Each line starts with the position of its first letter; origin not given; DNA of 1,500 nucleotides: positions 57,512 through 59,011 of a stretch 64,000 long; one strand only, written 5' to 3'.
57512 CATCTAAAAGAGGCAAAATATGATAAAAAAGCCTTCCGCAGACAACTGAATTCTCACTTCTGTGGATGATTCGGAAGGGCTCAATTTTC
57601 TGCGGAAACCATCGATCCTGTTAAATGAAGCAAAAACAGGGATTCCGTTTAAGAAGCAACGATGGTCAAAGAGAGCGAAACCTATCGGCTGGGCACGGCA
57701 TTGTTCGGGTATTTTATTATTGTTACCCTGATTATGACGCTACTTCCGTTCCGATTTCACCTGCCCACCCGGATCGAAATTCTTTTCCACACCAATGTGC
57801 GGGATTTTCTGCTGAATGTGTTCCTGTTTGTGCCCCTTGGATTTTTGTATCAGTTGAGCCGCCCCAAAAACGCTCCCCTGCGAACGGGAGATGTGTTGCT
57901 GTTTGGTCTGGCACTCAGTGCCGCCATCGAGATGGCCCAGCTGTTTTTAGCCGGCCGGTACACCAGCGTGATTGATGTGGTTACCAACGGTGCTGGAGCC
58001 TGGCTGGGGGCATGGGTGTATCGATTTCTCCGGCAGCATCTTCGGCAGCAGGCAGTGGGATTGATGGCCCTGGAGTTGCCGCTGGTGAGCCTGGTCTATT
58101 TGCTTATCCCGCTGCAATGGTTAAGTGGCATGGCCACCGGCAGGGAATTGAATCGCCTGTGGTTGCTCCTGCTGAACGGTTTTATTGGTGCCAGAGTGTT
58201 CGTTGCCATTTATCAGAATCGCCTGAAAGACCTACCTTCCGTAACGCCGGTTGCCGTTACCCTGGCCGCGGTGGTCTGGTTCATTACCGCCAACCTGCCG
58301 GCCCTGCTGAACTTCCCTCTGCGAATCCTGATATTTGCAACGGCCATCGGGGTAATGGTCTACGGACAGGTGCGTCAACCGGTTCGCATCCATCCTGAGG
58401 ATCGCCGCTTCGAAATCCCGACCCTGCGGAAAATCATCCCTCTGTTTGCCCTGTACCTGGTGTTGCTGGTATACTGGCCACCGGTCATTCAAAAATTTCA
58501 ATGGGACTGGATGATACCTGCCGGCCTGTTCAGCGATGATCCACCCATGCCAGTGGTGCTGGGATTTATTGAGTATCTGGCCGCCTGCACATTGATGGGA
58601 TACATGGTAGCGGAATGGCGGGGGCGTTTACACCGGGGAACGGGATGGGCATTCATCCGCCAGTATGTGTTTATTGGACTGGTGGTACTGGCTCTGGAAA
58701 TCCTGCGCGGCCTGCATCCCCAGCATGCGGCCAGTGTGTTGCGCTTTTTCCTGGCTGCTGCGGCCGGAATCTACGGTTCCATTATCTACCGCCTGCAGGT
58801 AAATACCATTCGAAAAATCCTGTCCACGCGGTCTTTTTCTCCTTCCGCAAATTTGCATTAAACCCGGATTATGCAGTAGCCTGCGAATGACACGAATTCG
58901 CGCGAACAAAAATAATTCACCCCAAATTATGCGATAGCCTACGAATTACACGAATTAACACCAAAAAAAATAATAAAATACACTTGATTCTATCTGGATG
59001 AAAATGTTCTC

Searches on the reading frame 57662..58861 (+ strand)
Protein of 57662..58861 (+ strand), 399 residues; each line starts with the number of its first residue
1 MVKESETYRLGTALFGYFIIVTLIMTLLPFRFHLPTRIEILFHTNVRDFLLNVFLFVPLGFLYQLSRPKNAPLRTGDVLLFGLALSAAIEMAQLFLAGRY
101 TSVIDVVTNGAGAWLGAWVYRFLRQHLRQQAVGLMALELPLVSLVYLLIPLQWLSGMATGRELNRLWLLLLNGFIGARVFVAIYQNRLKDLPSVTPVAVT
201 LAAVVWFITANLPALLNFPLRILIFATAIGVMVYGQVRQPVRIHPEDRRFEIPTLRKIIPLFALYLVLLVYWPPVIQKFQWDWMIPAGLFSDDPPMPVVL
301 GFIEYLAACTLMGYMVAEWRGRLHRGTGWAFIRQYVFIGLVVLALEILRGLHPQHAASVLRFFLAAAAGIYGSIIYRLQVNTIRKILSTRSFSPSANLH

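Call 50: search_protein_families(library=pfam, proteins=[window:57662-58861:+], max_evalue=0.00001)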
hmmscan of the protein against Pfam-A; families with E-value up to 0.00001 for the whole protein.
window:57662-58861:+ (399 aa): 1 family
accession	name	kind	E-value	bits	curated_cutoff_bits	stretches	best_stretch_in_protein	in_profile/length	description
PF04892.17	VanZ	-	6.8e-16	59.5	30.1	1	25-123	34-125/126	VanZ like family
